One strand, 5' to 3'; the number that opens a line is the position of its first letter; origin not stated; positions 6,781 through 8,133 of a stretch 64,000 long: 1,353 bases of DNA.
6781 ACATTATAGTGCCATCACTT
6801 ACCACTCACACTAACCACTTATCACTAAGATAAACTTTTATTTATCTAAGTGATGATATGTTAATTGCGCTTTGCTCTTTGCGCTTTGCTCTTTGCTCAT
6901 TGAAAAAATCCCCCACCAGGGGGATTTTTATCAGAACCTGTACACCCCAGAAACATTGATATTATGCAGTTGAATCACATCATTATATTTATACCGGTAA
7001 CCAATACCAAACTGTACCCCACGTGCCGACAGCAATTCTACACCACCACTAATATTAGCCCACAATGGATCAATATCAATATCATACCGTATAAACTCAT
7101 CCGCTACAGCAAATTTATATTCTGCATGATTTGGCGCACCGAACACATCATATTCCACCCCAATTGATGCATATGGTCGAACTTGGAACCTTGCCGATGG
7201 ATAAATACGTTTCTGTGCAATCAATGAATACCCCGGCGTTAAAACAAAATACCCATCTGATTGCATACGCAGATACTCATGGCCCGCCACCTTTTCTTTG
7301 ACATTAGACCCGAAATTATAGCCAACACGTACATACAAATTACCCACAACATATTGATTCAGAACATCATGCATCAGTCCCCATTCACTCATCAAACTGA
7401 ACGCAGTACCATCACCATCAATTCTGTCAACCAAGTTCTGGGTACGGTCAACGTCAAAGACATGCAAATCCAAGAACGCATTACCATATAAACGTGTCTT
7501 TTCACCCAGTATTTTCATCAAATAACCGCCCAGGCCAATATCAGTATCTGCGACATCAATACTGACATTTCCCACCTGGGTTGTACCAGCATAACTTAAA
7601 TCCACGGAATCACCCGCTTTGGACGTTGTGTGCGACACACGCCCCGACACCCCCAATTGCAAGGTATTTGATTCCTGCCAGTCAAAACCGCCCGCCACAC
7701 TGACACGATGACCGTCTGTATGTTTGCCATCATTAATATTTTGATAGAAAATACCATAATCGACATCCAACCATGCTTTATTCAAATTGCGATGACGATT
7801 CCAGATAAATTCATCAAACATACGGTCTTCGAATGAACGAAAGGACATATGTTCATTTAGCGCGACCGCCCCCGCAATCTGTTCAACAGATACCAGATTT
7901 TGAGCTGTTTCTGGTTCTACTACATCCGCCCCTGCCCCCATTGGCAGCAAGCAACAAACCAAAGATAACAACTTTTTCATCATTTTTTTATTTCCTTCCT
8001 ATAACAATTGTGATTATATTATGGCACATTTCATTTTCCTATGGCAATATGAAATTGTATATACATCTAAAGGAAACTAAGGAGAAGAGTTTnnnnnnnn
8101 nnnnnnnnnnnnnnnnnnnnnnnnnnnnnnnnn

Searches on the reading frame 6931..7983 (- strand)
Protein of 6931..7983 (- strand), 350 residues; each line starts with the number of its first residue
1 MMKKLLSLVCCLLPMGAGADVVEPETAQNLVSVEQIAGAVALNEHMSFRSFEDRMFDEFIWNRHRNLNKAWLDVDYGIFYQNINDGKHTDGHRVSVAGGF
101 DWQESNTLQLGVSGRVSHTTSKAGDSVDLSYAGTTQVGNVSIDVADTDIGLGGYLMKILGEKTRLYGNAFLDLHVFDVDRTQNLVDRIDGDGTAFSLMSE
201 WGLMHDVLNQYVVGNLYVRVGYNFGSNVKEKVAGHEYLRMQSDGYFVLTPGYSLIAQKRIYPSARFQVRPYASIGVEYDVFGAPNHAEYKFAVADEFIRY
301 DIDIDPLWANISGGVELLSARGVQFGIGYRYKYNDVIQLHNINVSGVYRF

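Call 11: find_encoding_contigs(protein=window:6931-7983:-, flank=10000, max_places=6)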
Protein window:6931-7983:- (350 aa): 4 contigs read that carry it; 2 places shown.
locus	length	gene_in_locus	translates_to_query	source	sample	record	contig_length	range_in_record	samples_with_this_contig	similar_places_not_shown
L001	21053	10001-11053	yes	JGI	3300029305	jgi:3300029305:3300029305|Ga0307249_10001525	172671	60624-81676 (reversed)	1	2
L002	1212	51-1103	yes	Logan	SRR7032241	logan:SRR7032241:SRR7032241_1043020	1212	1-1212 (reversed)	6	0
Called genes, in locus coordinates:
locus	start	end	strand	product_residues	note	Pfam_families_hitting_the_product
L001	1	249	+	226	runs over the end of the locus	PF00899:ThiF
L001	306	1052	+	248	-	PF04402:SIMPL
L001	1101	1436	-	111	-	-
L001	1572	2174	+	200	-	PF00239:Resolvase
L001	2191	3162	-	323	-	-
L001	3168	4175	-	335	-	-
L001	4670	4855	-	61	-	PF04480:DUF559 (weak)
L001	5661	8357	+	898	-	-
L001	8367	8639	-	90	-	PF14373:Imm_superinfect (weak)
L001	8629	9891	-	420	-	PF03952:Enolase_N, PF00113:Enolase_C, PF13378:MR_MLE_C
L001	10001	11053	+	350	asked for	-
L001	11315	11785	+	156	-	PF01668:SmpB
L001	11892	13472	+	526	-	PF00691:OmpA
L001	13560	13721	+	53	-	-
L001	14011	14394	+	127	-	PF12802:MarR_2, PF01047:MarR, PF13463:HTH_27 (weak)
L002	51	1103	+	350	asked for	-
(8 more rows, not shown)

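Call 44: search_protein_families(library=pfam, proteins=[window:6931-7983:-], max_evalue=0.01)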
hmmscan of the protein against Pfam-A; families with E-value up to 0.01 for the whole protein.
window:6931-7983:- (350 aa): 1 family
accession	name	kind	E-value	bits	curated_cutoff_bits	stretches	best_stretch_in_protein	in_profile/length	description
PF03797.25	Autotransporter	-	1.7e-06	28.4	26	1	82-329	14-254/255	Autotransporter beta-domain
